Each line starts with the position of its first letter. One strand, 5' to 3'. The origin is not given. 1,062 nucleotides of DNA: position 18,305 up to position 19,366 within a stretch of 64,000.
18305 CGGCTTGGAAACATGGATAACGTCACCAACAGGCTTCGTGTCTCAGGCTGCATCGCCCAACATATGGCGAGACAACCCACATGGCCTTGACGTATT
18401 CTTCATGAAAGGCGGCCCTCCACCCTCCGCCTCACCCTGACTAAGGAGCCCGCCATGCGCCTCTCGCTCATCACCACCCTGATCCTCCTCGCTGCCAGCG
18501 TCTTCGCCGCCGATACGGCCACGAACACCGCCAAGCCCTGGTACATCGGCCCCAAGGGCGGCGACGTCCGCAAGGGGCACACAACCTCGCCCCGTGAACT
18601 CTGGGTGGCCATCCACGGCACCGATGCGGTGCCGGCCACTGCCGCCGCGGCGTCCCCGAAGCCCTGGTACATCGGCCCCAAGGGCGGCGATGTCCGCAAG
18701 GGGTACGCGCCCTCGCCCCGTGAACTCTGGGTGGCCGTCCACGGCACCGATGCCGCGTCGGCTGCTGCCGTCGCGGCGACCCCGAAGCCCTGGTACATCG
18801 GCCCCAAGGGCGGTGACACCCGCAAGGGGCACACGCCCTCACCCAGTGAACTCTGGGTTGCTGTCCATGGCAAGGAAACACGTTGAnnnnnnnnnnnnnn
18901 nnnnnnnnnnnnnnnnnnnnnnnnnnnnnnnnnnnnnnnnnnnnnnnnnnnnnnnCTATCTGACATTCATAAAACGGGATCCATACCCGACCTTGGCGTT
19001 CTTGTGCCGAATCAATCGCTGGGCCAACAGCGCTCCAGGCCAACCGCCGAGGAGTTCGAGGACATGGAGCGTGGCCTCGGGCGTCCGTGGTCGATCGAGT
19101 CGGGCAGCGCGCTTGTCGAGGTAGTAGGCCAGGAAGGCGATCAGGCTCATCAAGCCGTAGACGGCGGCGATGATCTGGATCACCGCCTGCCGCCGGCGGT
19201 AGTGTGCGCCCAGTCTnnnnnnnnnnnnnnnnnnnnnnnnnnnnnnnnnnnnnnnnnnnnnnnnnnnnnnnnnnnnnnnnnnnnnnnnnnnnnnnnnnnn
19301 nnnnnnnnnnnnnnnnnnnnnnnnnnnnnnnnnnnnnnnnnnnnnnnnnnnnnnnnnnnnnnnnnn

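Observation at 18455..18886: Unrecognised secreted repeat family (K/R)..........-x-R-x-G, two paralogues bracketing the metal island (second gene at 2094-2573)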

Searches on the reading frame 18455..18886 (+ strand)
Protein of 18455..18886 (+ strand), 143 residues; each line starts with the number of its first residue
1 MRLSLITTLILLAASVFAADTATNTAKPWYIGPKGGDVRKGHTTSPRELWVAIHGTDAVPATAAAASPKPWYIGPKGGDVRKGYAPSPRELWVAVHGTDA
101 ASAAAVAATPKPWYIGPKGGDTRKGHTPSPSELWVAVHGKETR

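Call 3: search_protein_families(library=pfam, proteins=[window:18455-18886:+], max_evalue=10)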
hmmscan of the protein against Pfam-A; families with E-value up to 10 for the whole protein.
window:18455-18886:+ (143 aa): 2 families
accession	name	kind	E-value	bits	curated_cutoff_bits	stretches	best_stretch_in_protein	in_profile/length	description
PF17733.7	KPWE_dom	-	0.16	12.5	27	0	99-113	32-46/48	PEX14-like KPWE domain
PF23140.1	Gp80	-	0.21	12.4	27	0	39-65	16-42/128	Podophage GP4 fiber I protein gp80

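Call 4: search_protein_families(library=ncbifam, proteins=[window:18455-18886:+], max_evalue=10)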
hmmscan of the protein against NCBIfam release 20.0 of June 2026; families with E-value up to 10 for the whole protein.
window:18455-18886:+ (143 aa): 1 family
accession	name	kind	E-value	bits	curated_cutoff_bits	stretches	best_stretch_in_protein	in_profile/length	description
NF041899.1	pec_ly_PelN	equivalog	0.041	12.7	740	1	11-47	10-46/437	pectate lyase PelN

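Call 7: find_homologous_proteins(query=window:18455-18886:+, max_evalue=0.01)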
Query window:18455-18886:+ (143 aa): 43 proteins with E <= 0.01 among 1121 candidates.
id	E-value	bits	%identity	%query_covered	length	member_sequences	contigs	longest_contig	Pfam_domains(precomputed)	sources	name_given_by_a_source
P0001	1.4e-65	238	88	87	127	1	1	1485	-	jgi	-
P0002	3.0e-46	175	68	86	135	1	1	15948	-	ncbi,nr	ncbi:MAG: hypothetical protein HY859_09735 [Caulobacterales bacterium]|nr:hypothetical protein [Caul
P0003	2.4e-44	169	64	87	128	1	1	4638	-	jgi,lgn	jgi:hypothetical protein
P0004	3.2e-43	165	72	70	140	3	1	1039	-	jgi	jgi:hypothetical protein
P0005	5.2e-41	158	89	40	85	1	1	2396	-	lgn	-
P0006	2.2e-39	153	55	84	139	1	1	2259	-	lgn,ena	-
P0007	5.6e-32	129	59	77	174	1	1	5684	-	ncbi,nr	ncbi:MAG: hypothetical protein HY859_15855 [Caulobacterales bacterium]|nr:hypothetical protein [Caul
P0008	2.2e-31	127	74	56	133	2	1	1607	-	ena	-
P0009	7.3e-31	125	50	84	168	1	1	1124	-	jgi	jgi:hypothetical protein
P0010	2.0e-26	111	53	86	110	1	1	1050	-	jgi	jgi:hypothetical protein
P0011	1.1e-23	102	74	40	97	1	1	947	-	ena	-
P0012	4.0e-21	93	41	88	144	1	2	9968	-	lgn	-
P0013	5.7e-21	93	87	38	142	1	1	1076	-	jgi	-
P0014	2.0e-18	85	46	78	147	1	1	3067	-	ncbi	-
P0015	4.0e-13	67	46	70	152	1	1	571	-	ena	-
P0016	5.2e-12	64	44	72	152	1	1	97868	-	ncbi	-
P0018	4.6e-11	61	41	87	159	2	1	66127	-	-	-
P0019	5.1e-10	57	40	88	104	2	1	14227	-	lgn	-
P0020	9.5e-10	56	39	84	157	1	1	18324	-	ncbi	-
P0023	1.1e-8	53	39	73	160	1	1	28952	-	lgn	-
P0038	2.7e-3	35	42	67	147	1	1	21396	-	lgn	-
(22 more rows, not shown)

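Call 9: find_encoding_contigs(protein=P0018, flank=10000, max_places=3)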
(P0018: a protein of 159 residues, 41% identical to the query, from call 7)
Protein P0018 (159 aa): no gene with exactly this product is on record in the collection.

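Call 10: find_encoding_contigs(protein=window:18455-18886:+, flank=10000, max_places=3)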
Protein window:18455-18886:+ (143 aa): no gene with exactly this product is on record in the collection.

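Call 15: find_encoding_contigs(protein=P0016, flank=10000, max_places=2)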
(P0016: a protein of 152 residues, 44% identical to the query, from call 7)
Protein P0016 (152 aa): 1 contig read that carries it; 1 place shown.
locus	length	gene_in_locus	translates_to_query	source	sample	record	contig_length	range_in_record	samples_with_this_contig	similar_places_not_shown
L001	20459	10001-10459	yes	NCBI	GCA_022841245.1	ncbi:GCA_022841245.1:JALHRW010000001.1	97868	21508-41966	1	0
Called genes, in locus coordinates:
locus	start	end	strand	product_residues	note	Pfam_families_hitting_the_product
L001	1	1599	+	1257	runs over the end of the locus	PF00873:ACR_tran, PF02355:SecD_SecF_C (weak)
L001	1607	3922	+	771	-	PF00069:Pkinase, PF07714:PK_Tyr_Ser-Thr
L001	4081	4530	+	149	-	-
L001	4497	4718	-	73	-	PF00403:HMA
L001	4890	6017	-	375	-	-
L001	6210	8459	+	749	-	PF00403:HMA, PF00122:E1-E2_ATPase, PF00702:Hydrolase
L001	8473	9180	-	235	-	-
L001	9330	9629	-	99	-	-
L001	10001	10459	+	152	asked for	-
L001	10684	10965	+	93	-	PF02583:Trns_repr_metal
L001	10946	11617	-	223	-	-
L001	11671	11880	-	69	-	-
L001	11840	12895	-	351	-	-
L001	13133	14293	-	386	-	PF00083:Sugar_tr (weak), PF07690:MFS_1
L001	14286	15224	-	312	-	-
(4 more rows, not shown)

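Call 16: find_encoding_contigs(protein=P0002, flank=10000, max_places=2)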
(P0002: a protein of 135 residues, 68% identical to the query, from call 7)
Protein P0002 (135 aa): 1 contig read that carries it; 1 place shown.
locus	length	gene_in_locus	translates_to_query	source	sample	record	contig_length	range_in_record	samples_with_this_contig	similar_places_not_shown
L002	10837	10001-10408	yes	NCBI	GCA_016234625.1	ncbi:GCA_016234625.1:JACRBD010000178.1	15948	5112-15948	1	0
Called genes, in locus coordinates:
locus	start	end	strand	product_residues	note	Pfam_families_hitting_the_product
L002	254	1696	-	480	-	PF00672:HAMP, PF00015:MCPsignal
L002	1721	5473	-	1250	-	PF00873:ACR_tran, PF02355:SecD_SecF_C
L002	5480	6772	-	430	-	PF19335:HMBD (weak), PF25954:Beta-barrel_RND_2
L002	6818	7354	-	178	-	-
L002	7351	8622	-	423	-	PF02321:OEP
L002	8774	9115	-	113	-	-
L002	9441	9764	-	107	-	-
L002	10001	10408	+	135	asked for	-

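Call 17: find_encoding_contigs(protein=P0020, flank=10000, max_places=2)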
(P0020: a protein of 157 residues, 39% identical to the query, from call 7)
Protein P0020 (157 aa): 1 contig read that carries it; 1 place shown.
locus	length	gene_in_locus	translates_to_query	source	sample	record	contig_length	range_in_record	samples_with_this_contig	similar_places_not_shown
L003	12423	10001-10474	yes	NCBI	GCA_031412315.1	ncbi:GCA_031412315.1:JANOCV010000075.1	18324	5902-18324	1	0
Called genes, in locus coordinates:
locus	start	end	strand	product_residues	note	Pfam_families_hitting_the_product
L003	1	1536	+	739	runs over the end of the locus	PF00069:Pkinase, PF07714:PK_Tyr_Ser-Thr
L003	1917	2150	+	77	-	-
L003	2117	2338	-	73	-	PF00403:HMA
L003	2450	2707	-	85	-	-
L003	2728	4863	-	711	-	PF07732:Cu-oxidase_3, PF00394:Cu-oxidase, PF07731:Cu-oxidase_2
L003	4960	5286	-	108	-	PF04945:YHS (weak)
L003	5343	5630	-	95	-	-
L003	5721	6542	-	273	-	PF09990:DUF2231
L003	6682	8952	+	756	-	PF00403:HMA, PF00122:E1-E2_ATPase, PF00702:Hydrolase, PF08282:Hydrolase_3 (faint)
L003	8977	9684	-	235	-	PF04542:Sigma70_r2 (faint)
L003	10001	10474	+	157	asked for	-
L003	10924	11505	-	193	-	-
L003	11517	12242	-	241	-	PF13795:HupE_UreJ_2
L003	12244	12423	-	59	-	?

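Call 18: find_encoding_contigs(protein=P0023, flank=8000, max_places=2)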
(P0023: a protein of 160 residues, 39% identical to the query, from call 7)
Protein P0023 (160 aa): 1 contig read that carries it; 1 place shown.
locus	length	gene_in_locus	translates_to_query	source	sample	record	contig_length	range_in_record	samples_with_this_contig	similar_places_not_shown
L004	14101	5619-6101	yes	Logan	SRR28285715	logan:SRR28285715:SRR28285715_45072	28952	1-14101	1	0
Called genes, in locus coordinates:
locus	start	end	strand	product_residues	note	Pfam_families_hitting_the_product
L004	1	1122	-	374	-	?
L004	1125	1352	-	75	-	-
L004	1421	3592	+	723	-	PF07732:Cu-oxidase_3, PF23509:MSMEG_3727_PQQ-assoc (faint), PF00394:Cu-oxidase, PF07731:Cu-oxidase_2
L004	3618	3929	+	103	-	-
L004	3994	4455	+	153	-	-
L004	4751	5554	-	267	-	PF09990:DUF2231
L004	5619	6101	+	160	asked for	-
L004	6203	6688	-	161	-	-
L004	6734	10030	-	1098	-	PF00873:ACR_tran, PF03176:MMPL (faint)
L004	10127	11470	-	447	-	PF25917:BSH_RND (weak), PF25919:BSH_CusB, PF25973:BSH_CzcB, PF25954:Beta-barrel_RND_2, PF25975:CzcB_C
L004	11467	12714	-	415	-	PF02321:OEP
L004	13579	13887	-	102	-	PF00873:ACR_tran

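Call 19: find_encoding_contigs(protein=P0038, flank=8000, max_places=2)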
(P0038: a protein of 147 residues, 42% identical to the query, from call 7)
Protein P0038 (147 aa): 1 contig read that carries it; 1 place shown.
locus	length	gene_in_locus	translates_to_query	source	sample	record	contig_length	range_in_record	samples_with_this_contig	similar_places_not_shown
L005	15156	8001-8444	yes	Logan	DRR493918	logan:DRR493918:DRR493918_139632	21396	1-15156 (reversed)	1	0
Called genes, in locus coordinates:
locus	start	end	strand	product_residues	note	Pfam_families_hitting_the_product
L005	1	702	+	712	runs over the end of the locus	PF07732:Cu-oxidase_3, PF23509:MSMEG_3727_PQQ-assoc (faint), PF00394:Cu-oxidase, PF07731:Cu-oxidase_2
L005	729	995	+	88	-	-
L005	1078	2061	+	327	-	PF07635:PSCyt1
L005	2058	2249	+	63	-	-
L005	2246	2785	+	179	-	PF03860:Csp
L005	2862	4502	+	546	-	PF07995:GSDH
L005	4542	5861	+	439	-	-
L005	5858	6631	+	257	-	-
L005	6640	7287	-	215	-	-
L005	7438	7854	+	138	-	-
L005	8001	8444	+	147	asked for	-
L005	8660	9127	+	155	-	PF01475:FUR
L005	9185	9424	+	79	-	-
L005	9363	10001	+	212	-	PF00873:ACR_tran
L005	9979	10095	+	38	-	-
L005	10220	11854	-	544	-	-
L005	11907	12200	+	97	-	PF09722:Xre_MbcA_ParS_C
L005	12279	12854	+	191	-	PF00149:Metallophos (weak), PF12850:Metallophos_2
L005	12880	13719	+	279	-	PF00149:Metallophos, PF12850:Metallophos_2 (weak)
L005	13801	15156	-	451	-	?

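Call 20: find_encoding_contigs(protein=P0019, flank=8000, max_places=2)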
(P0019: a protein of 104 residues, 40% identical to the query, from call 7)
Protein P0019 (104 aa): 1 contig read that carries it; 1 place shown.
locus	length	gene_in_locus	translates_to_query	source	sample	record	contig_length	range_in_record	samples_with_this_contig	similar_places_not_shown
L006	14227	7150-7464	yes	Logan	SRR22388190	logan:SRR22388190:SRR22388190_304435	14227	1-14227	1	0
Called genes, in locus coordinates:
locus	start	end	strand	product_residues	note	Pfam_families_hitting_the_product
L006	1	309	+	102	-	?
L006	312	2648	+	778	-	PF00082:Peptidase_S8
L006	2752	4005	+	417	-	-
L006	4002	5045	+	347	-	-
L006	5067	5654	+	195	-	PF13489:Methyltransf_23 (weak), PF00891:Methyltransf_2 (faint), PF08241:Methyltransf_11, PF08242:Methyltransf_12, PF13649:Methyltransf_25, PF13847:Methyltransf_31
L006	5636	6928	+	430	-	PF27126:NmeDI_C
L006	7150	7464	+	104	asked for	-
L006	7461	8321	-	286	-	PF00149:Metallophos, PF12850:Metallophos_2 (faint)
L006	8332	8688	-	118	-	-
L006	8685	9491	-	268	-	PF00149:Metallophos, PF12850:Metallophos_2 (weak)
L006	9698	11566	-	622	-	-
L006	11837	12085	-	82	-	PF01078:Mg_chelatase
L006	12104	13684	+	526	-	PF00239:Resolvase, PF07508:Recombinase, PF13408:Zn_ribbon_recom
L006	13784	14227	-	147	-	?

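Call 21: find_encoding_contigs(protein=P0012, flank=8000, max_places=2)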
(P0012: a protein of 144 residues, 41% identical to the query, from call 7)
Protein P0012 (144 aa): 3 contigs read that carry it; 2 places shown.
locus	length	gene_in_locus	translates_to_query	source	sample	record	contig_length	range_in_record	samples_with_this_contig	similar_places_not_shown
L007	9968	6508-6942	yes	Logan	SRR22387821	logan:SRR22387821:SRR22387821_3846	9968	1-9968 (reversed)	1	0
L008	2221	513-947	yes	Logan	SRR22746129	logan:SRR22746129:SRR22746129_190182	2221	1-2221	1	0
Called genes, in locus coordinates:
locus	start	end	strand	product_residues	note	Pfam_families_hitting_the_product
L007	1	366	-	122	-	?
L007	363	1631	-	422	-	PF02321:OEP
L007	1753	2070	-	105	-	-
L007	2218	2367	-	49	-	-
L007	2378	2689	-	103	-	-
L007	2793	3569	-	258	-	PF09990:DUF2231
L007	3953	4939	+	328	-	PF00291:PALP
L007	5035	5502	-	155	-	-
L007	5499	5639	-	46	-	-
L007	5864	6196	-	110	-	PF04945:YHS (faint)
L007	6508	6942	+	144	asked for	-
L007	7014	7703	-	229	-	PF04055:Radical_SAM, PF13353:Fer4_12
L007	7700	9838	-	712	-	PF03477:ATP-cone, PF13597:NRDD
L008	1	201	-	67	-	?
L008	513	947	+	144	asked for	-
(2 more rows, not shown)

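Call 26: find_related_loci(query=A1, collection=genome_contigs, flank=10000)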
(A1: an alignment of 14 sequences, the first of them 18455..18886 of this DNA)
Query A1 (143 aa) in genome_contigs; peptide patterns used: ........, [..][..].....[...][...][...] (x = any residue, [..] = any of these).
22 stretches matched a pattern; 7 encode a relative of the query (tblastn E <= 1e-3); 7 distinct loci.
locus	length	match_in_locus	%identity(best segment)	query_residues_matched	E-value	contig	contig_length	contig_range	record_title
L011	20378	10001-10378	90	1-141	2e-53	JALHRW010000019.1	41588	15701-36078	MAG: Planctomycetota bacterium isolate maxbin.317 c_000000004452, whole genome shotgun sequence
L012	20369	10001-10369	78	1-141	3e-53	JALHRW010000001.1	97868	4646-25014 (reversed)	MAG: Planctomycetota bacterium isolate maxbin.317 c_000000001362, whole genome shotgun sequence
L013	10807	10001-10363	68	3-141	1e-46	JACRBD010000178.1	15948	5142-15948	MAG: Caulobacterales bacterium isolate NC_groundwater_1611_Pr3_B-0.1um_68_11 SR-2_scaffold_141_2067315, whole genome sho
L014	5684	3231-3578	59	11-140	5e-36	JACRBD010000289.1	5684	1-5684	MAG: Caulobacterales bacterium isolate NC_groundwater_1611_Pr3_B-0.1um_68_11 SR-2_scaffold_141_3397548, whole genome sho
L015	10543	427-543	76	26-139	1e-15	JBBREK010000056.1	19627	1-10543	MAG: Planctomycetota bacterium isolate Co_metawrap_2500 Cmw_2500_k141_14332056_length_19627_cov_8.9992, whole genome sho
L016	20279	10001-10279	44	27-129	2e-14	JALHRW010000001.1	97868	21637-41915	MAG: Planctomycetota bacterium isolate maxbin.317 c_000000001362, whole genome shotgun sequence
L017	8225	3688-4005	32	3-125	4e-5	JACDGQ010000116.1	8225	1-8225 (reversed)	MAG: Planctomycetota bacterium isolate MGR_bin416 SD2908_NODE_4111_length_8225_cov_1.310324, whole genome shotgun sequen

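Call 36: predict_structure(alignment_id=A1)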
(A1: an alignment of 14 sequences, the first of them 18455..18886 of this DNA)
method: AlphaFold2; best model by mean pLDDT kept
length: 143 residues; sequences in the alignment: 14
mean_pLDDT: 50.6   pTM: 0.16
mean pLDDT of the five models: 50.6, 50.1, 49.2, 46.9, 46.1
residues with pLDDT >= 90: 0; 70-90: 2; 50-70: 67; < 50: 74
segments of 3 or more residues with pLDDT < 50: 35-37, 42-45, 57-73, 77-79, 81-84, 99-110, 113-115, 117-121, 138-140
pLDDT, mean of each block of 10 residues (from residue 1): 66 59 51 49 48 49 44 47 49 52 43 49 51 52 47
secondary structure, 60 per line:
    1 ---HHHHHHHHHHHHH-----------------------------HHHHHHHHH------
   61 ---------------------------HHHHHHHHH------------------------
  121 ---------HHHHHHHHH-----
elements in order: H4-16 H46-54 H88-96 H130-138

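Call 37: search_protein_representatives(alignment_id=A2)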
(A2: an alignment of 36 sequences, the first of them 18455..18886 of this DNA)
Query: 36 sequences, 133 profile positions. Proteins with E-value up to 0.001 (for the whole library): 32; up to 1e-10: 21; up to 1e-30: 7. The best 32 are listed.
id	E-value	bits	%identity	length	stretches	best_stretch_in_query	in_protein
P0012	6.3e-40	152.5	-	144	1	1-131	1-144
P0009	2.5e-39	150.5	-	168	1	1-132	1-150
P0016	9.2e-38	145.5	-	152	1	1-132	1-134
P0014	2.8e-36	140.7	-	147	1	1-132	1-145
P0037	5.4e-35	136.5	-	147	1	2-131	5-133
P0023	1.6e-33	131.7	-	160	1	1-130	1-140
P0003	1.4e-32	128.7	-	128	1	1-131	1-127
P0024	3.6e-28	114.5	-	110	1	39-130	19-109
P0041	3.0e-25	105.0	-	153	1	8-131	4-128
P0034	2.6e-22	95.5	-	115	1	1-107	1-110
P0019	3.6e-21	91.8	-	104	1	36-131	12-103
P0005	1.4e-20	89.9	-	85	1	1-97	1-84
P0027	2.2e-20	89.2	-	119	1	35-132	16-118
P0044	1.2e-19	86.9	-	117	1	1-104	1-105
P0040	3.6e-19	85.3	-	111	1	3-97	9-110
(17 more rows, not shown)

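Call 61: search_solved_structures(query=A2, max_evalue=10, show_alignments=2)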
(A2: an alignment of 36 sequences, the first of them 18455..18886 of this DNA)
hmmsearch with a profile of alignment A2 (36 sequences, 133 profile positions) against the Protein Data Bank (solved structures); distinct sequences matched with E-value up to 10: 0.

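Call 62: search_protein_families(library=padloc, proteins=[window:18455-18886:+], max_evalue=1)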
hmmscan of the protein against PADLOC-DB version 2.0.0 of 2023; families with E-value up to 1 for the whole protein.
window:18455-18886:+ (143 aa): 0 families

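Call 80: search_protein_families(library=pfam, proteins=[L017:449-1342:+, L017:1369-3015:+, L017:3044-3583:+, L017:4710-5138:+, L017:5087-6775:+, L017:6430-8223:+, L015:1042-3951:-, L015:3993-5387:-, L015:683-1183:+, L005:7438-7854:+], max_evalue=0.001)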
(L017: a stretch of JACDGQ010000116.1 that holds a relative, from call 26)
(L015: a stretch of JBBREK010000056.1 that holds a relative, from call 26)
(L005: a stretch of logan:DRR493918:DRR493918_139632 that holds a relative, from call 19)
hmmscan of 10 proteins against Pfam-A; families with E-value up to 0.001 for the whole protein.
L017:449-1342:+ (297 aa): 0 families

L017:1369-3015:+ (548 aa): 4 families
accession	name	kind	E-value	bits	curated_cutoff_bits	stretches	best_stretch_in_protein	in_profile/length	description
PF03572.23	Peptidase_S41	-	1.7e-36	125.7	24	1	283-444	1-163/165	Peptidase family S41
PF17820.7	PDZ_6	-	1.6e-08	34.6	27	1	203-255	4-54/54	PDZ domain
PF13180.12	PDZ_2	-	1.5e-05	25.7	27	1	186-265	1-79/80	PDZ domain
PF00595.29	PDZ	-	8.8e-05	23.2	23.2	1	187-253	11-80/81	PDZ domain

L017:3044-3583:+ (179 aa): 0 families

L017:4710-5138:+ (142 aa): 0 families

L017:5087-6775:+ (562 aa): 1 family
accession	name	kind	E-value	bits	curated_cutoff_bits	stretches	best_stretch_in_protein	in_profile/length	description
PF02321.23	OEP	-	2.5e-33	115.9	22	2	374-550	4-187/187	Outer membrane efflux protein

L017:6430-8223:+ (598 aa): 5 families
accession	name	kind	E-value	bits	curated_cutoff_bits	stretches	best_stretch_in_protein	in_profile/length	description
PF16576.10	HlyD_D23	-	6.4e-67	225.4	30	1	390-598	5-211/214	Barrel-sandwich domain of CusB or HlyD membrane-fusion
PF13437.12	HlyD_3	-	1.9e-15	57.9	22.2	1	497-592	1-100/106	HlyD family secretion protein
PF19335.5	HMBD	-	2.1e-10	40.8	23.6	1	328-355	1-28/28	Heavy metal binding domain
PF11827.13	DUF3347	-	0.00011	23.5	25.5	1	176-258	1-86/93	Protein of unknown function (DUF3347)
PF16572.11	HlyD_D4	-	0.00014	22.1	26.4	1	435-491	3-53/55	Long alpha hairpin domain of cation efflux system protein, CusB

L015:1042-3951:- (969 aa): 3 families
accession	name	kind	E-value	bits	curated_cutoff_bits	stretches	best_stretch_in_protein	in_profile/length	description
PF09479.16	Flg_new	-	5.5e-19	68.5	27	2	853-925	1-64/65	Listeria-Bacteroides repeat domain (List_Bact_rpt)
PF15902.12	Sortilin-Vps10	-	5.2e-15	55.6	33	1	664-732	3-67/446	Sortilin, neurotensin receptor 3,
PF02012.26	BNR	-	7e-10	37.8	27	0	608-618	1-11/12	BNR/Asp-box repeat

L015:3993-5387:- (464 aa): 1 family
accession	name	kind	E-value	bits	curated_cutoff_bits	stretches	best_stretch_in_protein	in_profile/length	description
PF04773.18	FecR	-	2e-10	41.4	24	1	198-278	12-97/97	FecR protein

L015:683-1183:+ (166 aa): 0 families

L005:7438-7854:+ (138 aa): 0 families

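Call 91: find_related_loci(query=A2, collection=metagenome_contigs, flank=8000)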
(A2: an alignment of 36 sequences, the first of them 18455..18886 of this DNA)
Query A2 (143 aa) in metagenome_contigs; peptide patterns used: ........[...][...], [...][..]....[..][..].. (x = any residue, [..] = any of these).
163 stretches matched a pattern; 6 encode a relative of the query (tblastn E <= 1e-3); 6 distinct loci.
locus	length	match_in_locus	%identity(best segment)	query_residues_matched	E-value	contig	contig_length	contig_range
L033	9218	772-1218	100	1-141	6e-80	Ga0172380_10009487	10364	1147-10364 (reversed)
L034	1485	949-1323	88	1-141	8e-59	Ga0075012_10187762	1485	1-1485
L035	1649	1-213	83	27-141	1e-17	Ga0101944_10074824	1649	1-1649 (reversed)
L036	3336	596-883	35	1-125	3e-9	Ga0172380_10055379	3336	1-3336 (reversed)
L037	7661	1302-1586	33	5-125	3e-9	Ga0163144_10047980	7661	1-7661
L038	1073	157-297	44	31-126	2e-7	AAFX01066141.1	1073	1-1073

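Call 94: search_protein_families(library=pfam, proteins=[L033:1632-2162:+, L033:2432-3280:+, L033:3718-4731:+, L033:4870-6450:-, L033:6451-7371:-, L033:7176-7844:-, L033:7705-9078:-, L037:1-858:+, L037:2125-2964:-, L037:2943-3497:-], max_evalue=0.001)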
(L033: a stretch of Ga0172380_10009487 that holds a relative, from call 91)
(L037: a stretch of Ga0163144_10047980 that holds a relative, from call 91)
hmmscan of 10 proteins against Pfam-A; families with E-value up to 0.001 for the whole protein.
L033:1632-2162:+ (176 aa): 2 families
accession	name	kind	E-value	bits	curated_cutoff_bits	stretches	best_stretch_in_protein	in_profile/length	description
PF06414.18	Zeta_toxin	-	3.9e-10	39.9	22.3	1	58-148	79-172/199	Zeta toxin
PF13671.12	AAA_33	-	1.1e-06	29.4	27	1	11-135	3-133/143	AAA domain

L033:2432-3280:+ (282 aa): 1 family
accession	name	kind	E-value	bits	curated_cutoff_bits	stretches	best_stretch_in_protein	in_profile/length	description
PF02661.23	Fic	-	7.8e-13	49.5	24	1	94-200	2-90/93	Fic/DOC family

L033:3718-4731:+ (337 aa): 1 family
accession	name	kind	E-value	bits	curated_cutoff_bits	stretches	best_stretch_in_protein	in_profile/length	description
PF14338.12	Mrr_N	-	6.5e-31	106.8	29.5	1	47-132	1-86/87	Mrr N-terminal domain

L033:4870-6450:- (526 aa): 1 family
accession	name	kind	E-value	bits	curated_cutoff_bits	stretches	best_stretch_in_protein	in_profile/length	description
PF07690.21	MFS_1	-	3.8e-10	39.6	33.4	2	37-476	4-347/347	Major Facilitator Superfamily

L033:6451-7371:- (306 aa): 1 family
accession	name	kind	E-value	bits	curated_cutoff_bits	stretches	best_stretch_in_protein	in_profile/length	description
PF02665.19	Nitrate_red_gam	-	3.7e-51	174.3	22.9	1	75-285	6-216/217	Nitrate reductase gamma subunit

L033:7176-7844:- (222 aa): 1 family
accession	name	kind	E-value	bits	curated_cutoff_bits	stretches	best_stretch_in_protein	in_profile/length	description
PF02613.20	Nitrate_red_del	-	2.8e-05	24.7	22.2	1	81-202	6-131/136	Nitrate reductase delta subunit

L033:7705-9078:- (457 aa): 6 families
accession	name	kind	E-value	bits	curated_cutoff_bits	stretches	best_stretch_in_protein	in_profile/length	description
PF13247.11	Fer4_11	-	1.8e-37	127.9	26.2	1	137-233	2-99/100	4Fe-4S dicluster domain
PF14711.11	Nitr_red_bet_C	-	1.3e-16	60.4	27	1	319-389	1-71/81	Respiratory nitrate reductase beta C-terminal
PF13237.11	Fer4_10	-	1.9e-09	37.8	25.5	1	141-189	5-53/53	4Fe-4S dicluster domain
PF12838.12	Fer4_7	-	1.8e-06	28.7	27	1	145-191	2-51/52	4Fe-4S dicluster domain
PF12837.12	Fer4_6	-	5.6e-05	23.3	25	0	143-162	7-24/24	4Fe-4S binding domain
PF13187.11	Fer4_9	-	0.00041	20.7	27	1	145-191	2-50/52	4Fe-4S dicluster domain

L037:1-858:+ (285 aa): 4 families
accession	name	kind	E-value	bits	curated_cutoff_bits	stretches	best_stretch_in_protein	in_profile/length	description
PF00005.33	ABC_tran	-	3.2e-26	93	25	1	31-185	2-136/137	ABC transporter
PF13304.12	AAA_21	-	7.4e-10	39.8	27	1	152-216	232-300/304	AAA domain, putative AbiEii toxin, Type IV TA system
PF02463.25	SMC_N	-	6.5e-06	26.2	40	0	157-220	136-203/220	RecF/RecN/SMC N terminal domain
PF13401.12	AAA_22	-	0.00073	20.3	27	0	40-127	5-79/130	AAA domain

L037:2125-2964:- (279 aa): 1 family
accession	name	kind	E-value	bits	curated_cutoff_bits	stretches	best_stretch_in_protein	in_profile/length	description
PF04116.19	FA_hydroxylase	-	5.2e-29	101.8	31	1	98-233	1-132/132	Fatty acid hydroxylase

L037:2943-3497:- (184 aa): 1 family
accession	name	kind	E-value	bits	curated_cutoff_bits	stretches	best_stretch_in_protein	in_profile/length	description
PF00581.25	Rhodanese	-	1e-11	45.6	22.2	1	60-143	8-100/102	Rhodanese-like domain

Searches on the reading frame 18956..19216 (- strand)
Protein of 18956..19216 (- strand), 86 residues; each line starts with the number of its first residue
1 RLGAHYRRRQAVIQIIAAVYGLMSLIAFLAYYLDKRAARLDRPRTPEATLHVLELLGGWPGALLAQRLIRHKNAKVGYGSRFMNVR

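Call 14: search_protein_families(library=pfam, proteins=[window:18956-19216:-], max_evalue=0.001)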
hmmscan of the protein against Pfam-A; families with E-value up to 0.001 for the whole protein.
window:18956-19216:- (86 aa): 1 family
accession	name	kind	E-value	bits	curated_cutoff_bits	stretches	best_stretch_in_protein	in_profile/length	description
PF06961.18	DUF1294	-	2e-21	76.4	25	1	24-76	1-53/55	Protein of unknown function (DUF1294)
